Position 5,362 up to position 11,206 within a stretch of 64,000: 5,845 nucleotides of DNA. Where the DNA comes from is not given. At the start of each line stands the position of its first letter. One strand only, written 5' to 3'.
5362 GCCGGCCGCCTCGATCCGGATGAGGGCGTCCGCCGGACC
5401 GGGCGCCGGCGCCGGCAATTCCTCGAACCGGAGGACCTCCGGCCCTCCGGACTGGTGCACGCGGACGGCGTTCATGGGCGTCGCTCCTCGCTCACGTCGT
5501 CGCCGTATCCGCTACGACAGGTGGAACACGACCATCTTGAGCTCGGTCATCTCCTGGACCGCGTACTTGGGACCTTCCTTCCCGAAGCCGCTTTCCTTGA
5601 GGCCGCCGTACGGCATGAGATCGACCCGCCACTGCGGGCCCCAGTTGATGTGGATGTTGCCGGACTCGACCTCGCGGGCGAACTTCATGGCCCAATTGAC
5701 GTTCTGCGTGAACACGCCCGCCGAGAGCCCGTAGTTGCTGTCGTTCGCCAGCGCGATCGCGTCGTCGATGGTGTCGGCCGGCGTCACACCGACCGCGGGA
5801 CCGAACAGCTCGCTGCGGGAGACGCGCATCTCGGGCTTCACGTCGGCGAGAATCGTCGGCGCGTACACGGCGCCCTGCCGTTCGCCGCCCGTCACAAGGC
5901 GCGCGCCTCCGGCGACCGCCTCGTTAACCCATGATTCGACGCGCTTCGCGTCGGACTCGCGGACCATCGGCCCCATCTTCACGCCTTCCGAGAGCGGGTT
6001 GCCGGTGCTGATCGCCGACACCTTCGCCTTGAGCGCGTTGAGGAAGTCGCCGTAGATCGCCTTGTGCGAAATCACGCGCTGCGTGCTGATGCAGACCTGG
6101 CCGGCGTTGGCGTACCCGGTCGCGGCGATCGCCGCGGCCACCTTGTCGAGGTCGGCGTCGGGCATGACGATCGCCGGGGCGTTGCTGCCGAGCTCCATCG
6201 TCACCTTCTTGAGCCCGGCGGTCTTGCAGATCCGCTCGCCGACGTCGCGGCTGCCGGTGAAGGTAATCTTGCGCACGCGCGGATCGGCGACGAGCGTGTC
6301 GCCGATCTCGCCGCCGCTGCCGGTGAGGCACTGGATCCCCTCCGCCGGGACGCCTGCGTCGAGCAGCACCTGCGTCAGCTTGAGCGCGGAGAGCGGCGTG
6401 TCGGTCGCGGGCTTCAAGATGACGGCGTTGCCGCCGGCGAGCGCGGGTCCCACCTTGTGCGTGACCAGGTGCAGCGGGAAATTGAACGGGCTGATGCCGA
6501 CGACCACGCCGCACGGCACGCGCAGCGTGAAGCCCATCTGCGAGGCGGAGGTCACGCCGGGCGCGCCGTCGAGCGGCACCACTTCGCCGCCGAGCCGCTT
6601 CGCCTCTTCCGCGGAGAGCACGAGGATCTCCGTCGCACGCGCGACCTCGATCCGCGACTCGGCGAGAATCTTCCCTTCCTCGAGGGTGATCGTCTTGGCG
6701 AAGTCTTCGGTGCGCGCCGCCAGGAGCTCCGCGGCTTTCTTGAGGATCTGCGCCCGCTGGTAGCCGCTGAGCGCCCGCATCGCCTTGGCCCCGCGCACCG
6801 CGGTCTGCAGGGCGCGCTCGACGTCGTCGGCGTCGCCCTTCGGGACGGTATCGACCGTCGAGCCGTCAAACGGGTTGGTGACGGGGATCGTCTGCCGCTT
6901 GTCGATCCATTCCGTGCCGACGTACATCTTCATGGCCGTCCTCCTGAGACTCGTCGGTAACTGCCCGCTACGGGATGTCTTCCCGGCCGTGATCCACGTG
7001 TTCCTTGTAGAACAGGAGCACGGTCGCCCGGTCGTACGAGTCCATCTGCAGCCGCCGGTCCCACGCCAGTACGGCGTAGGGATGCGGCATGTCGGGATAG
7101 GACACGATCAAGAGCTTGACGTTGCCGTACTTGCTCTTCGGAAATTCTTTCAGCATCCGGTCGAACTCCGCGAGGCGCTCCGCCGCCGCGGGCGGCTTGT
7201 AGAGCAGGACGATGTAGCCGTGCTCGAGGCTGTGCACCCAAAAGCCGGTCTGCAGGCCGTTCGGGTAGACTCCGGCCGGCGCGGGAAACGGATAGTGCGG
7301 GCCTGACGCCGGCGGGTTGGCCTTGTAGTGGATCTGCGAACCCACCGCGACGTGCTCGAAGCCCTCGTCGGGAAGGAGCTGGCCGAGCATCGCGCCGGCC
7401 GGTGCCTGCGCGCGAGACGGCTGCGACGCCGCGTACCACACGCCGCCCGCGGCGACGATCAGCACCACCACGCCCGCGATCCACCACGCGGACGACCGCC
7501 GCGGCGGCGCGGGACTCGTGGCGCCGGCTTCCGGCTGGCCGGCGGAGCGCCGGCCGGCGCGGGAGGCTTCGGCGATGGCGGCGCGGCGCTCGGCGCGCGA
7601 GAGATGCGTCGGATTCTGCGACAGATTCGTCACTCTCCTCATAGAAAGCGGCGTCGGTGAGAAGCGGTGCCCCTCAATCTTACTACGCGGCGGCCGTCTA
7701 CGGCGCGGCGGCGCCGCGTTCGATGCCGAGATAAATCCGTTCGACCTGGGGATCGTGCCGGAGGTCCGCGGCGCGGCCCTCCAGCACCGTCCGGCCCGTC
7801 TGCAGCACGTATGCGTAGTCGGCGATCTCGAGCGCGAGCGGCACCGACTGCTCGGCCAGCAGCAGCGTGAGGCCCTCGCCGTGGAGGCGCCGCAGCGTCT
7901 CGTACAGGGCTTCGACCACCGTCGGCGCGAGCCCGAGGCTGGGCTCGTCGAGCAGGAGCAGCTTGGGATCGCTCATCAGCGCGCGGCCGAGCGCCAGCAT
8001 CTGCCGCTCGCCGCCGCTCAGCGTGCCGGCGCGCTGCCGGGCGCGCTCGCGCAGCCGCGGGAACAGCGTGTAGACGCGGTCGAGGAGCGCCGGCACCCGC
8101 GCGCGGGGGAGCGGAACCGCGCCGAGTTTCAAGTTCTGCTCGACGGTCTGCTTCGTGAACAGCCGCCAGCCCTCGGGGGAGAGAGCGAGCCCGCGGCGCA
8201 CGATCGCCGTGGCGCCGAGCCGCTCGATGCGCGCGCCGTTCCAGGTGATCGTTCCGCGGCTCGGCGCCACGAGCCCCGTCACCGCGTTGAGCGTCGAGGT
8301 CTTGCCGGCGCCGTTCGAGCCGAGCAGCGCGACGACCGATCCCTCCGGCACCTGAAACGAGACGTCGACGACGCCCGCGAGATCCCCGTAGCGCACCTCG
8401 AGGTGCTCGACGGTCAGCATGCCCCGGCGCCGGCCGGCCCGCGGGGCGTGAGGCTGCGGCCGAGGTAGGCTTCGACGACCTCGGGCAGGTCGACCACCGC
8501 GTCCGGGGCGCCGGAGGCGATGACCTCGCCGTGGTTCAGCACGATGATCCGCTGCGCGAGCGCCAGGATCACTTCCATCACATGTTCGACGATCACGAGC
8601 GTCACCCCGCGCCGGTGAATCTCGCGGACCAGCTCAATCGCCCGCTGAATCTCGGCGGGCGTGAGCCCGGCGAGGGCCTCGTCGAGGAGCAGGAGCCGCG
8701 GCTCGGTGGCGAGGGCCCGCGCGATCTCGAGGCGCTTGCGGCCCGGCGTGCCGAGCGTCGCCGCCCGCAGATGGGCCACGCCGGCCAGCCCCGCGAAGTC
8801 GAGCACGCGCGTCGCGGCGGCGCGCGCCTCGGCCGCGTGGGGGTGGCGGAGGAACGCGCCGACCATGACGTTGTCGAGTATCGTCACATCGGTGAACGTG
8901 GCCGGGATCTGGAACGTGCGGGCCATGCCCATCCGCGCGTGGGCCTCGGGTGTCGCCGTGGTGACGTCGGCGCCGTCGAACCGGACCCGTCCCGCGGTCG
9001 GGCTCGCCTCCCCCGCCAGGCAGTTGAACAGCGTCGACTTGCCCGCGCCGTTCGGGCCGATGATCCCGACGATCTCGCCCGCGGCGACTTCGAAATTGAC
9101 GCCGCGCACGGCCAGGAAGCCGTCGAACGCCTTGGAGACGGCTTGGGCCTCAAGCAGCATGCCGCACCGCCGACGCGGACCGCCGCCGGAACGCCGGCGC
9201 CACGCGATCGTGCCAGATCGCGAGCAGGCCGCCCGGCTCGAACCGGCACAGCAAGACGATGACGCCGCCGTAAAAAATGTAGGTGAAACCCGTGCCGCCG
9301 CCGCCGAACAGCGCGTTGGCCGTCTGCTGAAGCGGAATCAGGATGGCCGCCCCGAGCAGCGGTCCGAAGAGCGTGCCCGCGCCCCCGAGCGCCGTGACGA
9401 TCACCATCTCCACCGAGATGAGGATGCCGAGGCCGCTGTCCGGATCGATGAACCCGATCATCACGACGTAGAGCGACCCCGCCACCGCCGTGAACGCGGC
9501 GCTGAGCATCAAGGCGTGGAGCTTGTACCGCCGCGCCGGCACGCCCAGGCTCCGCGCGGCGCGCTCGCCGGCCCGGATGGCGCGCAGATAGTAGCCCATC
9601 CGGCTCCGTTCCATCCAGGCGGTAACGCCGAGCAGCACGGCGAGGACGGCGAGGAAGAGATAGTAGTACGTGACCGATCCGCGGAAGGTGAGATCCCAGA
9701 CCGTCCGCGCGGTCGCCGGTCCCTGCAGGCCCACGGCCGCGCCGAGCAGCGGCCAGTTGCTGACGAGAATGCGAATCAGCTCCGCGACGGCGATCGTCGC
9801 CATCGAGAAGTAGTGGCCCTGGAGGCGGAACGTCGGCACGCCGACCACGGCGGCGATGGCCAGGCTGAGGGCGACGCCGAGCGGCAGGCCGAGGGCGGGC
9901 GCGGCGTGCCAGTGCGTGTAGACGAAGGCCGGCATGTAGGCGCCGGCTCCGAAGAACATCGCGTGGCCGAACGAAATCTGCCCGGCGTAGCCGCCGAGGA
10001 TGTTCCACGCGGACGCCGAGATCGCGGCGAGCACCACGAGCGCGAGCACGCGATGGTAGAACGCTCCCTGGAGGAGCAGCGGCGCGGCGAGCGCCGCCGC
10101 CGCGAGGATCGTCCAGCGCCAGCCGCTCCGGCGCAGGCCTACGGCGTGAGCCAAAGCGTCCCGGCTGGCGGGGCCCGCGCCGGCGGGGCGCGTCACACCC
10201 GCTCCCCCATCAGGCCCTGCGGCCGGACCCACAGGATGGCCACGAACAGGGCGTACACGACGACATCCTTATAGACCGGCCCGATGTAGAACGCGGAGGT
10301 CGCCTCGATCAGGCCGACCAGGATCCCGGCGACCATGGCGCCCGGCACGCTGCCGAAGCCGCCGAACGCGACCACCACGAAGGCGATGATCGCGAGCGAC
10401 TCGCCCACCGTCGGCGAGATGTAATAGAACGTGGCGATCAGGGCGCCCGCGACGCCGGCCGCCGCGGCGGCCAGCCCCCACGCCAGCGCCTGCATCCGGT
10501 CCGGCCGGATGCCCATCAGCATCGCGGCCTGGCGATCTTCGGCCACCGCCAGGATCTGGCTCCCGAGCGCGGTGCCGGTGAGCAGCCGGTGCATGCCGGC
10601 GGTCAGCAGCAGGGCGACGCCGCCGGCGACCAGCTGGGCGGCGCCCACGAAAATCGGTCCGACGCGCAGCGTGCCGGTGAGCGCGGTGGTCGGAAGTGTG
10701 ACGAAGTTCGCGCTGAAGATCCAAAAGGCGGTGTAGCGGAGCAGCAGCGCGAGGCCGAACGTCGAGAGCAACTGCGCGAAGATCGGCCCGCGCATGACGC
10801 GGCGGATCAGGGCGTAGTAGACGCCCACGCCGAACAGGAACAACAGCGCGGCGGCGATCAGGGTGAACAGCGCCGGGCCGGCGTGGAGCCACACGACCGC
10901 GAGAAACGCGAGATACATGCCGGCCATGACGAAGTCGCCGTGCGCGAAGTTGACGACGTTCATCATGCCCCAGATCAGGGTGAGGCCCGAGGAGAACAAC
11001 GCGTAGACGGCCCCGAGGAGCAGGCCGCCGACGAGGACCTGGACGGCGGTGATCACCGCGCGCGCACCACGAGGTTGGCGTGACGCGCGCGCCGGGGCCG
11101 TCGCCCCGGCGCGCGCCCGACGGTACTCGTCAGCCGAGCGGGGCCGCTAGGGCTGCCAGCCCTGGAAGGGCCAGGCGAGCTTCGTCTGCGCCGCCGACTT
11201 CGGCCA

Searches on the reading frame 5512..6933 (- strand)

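Call 73: search_protein_families(library=pfam, proteins=[window:5512-6933:-], max_evalue=0.00001)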
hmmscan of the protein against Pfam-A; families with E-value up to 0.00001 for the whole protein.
window:5512-6933:- (473 aa): 1 family
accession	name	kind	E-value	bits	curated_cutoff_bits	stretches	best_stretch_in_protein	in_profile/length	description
PF00171.27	Aldedh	-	7.9e-157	522.9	23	1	9-468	1-461/461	Aldehyde dehydrogenase family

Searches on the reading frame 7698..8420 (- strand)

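Call 73: search_protein_families(library=pfam, proteins=[window:7698-8420:-], max_evalue=0.00001)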
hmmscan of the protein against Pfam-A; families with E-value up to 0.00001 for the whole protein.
window:7698-8420:- (240 aa): 2 families
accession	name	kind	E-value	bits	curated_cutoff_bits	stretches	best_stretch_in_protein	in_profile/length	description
PF00005.33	ABC_tran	-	1.3e-29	104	25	1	19-161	3-136/137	ABC transporter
PF13304.12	AAA_21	-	1.1e-09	39.3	27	1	130-189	234-296/304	AAA domain, putative AbiEii toxin, Type IV TA system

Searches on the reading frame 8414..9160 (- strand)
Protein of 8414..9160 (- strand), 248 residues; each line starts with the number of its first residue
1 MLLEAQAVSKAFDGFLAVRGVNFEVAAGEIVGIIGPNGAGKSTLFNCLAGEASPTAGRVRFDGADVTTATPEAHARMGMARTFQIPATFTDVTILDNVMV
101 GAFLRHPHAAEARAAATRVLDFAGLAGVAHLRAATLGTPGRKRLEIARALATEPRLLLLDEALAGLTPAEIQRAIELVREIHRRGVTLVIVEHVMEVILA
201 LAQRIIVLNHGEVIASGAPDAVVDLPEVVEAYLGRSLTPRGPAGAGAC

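Call 73: search_protein_families(library=pfam, proteins=[window:8414-9160:-], max_evalue=0.00001)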
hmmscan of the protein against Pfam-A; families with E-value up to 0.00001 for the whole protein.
window:8414-9160:- (248 aa): 2 families
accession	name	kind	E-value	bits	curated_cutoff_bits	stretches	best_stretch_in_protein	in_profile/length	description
PF00005.33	ABC_tran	-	1.9e-29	103.4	25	1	19-163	2-136/137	ABC transporter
PF12399.14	BCA_ABC_TP_C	-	4.3e-06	26.6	25.5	0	212-235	1-24/27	Branched-chain amino acid ATP-binding cassette transporter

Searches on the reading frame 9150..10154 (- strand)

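Call 73: search_protein_families(library=pfam, proteins=[window:9150-10154:-], max_evalue=0.00001)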
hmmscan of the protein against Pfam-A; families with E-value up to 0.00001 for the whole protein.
window:9150-10154:- (334 aa): 1 family
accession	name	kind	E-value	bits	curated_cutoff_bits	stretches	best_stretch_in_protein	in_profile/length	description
PF02653.21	BPD_transp_2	-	2.3e-37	129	26.8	1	35-301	4-267/269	Branched-chain amino acid transport system / permease component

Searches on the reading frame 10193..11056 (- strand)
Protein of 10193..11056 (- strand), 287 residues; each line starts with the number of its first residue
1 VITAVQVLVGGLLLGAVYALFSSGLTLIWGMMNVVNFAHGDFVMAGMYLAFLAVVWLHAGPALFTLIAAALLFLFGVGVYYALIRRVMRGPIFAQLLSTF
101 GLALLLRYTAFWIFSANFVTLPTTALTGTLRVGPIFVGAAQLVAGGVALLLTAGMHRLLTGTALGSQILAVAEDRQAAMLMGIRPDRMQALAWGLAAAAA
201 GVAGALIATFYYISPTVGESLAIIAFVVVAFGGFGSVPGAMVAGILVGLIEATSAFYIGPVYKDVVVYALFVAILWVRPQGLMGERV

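Call 73: search_protein_families(library=pfam, proteins=[window:10193-11056:-], max_evalue=0.00001)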
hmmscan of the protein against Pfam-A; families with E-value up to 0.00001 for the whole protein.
window:10193-11056:- (287 aa): 1 family
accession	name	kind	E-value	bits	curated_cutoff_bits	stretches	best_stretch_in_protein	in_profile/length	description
PF02653.21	BPD_transp_2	-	3.3e-32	112.1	26.8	1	8-275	2-269/269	Branched-chain amino acid transport system / permease component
